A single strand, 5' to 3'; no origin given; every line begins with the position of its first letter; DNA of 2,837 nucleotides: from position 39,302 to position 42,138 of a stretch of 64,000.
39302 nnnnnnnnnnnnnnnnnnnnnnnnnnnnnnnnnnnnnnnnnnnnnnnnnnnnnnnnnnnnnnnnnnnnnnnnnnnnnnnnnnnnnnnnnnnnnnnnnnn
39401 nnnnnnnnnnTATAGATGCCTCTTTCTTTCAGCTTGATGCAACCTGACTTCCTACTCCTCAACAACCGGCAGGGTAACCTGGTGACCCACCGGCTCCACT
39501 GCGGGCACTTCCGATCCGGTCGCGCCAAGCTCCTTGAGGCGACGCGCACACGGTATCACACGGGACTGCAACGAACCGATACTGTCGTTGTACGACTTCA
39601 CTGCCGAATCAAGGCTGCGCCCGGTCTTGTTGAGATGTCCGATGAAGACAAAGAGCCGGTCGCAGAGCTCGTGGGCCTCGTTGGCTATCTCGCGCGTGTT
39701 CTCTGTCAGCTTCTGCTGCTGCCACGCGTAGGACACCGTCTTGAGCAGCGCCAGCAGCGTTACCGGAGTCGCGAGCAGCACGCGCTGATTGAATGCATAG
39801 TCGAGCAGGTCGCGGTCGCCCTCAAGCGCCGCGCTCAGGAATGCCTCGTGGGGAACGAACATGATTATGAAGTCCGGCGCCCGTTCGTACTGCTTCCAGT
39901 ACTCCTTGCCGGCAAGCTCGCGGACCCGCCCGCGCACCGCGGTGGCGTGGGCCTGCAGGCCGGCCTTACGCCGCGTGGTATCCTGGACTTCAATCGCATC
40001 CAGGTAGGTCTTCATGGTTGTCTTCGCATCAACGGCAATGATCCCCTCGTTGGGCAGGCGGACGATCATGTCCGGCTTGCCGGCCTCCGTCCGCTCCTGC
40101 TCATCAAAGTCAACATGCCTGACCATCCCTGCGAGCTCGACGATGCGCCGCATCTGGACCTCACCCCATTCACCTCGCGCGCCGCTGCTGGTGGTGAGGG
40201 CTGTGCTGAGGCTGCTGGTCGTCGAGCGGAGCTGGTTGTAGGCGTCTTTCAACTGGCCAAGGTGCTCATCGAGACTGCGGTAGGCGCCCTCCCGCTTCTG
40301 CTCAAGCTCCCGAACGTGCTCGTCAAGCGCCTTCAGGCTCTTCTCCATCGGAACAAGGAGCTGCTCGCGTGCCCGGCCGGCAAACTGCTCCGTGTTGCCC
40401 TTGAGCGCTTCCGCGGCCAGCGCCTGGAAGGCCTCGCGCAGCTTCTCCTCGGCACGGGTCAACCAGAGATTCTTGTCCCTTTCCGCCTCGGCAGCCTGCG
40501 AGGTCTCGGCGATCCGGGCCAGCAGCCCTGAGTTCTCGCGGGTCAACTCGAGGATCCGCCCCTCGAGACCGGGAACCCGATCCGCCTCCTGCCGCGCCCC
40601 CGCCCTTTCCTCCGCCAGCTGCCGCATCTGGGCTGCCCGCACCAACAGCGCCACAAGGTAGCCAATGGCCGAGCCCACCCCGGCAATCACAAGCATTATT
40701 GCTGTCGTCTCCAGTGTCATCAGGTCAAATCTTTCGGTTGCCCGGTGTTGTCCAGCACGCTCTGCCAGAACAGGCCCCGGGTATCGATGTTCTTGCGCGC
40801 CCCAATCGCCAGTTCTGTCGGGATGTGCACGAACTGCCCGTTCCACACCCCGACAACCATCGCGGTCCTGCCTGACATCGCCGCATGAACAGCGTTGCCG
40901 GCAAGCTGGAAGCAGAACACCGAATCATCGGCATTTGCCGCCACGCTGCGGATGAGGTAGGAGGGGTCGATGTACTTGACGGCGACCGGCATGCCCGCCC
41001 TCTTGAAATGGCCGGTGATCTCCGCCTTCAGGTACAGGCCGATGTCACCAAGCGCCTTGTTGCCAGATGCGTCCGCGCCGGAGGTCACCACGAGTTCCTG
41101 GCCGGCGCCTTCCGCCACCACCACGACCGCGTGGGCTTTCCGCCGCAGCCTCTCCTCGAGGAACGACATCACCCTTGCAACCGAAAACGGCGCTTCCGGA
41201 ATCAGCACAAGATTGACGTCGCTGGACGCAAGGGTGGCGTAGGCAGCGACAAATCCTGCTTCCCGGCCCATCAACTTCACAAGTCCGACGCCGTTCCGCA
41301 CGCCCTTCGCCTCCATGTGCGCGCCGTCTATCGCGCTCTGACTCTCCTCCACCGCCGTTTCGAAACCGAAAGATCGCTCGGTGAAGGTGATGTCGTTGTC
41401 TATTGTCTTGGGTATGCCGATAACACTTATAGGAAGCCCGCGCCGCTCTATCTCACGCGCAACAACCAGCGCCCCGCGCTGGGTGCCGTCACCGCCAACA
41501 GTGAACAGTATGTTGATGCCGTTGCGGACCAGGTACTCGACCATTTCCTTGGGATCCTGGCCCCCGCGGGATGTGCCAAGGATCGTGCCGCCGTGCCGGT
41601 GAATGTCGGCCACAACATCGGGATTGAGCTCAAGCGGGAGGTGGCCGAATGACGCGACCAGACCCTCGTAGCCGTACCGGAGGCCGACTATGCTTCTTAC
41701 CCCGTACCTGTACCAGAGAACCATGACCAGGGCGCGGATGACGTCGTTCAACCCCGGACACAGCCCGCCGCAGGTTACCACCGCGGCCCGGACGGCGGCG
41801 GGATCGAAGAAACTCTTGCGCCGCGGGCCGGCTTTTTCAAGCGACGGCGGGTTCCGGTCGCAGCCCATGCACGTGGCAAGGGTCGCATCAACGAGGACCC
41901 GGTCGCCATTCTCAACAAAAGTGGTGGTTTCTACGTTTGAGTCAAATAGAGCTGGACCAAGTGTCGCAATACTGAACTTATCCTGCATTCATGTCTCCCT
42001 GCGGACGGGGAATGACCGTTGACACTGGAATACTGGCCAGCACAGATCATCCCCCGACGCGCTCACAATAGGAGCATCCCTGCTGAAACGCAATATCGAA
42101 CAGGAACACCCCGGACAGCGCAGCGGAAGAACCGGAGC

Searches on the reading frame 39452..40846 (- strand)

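Call 10: search_protein_families(library=pfam, proteins=[window:39452-40846:-], max_evalue=0.001)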
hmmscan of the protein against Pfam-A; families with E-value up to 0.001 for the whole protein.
window:39452-40846:- (464 aa): 1 family
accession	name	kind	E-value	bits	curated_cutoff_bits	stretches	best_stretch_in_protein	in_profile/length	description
PF02646.22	RmuC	-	9.7e-89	297.7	26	1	161-445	4-289/291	RmuC family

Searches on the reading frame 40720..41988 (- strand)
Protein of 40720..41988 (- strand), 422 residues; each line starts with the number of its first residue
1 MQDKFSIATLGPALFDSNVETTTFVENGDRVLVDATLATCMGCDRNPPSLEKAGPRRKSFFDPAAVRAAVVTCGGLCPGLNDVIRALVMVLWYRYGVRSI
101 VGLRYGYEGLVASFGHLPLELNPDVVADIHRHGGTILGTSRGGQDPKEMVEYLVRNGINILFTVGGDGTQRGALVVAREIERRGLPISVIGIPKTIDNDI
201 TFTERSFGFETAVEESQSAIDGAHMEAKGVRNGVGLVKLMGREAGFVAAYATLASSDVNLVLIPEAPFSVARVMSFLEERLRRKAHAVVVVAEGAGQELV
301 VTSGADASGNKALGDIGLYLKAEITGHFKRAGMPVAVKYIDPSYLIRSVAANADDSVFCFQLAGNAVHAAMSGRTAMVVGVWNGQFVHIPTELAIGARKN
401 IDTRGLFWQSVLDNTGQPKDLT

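Call 10: search_protein_families(library=pfam, proteins=[window:40720-41988:-], max_evalue=0.001)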
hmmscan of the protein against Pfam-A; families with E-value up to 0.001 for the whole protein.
window:40720-41988:- (422 aa): 1 family
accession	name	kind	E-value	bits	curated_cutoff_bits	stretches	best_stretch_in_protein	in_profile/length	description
PF00365.25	PFK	-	2.2e-60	204.8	30.9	1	67-338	1-262/277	Phosphofructokinase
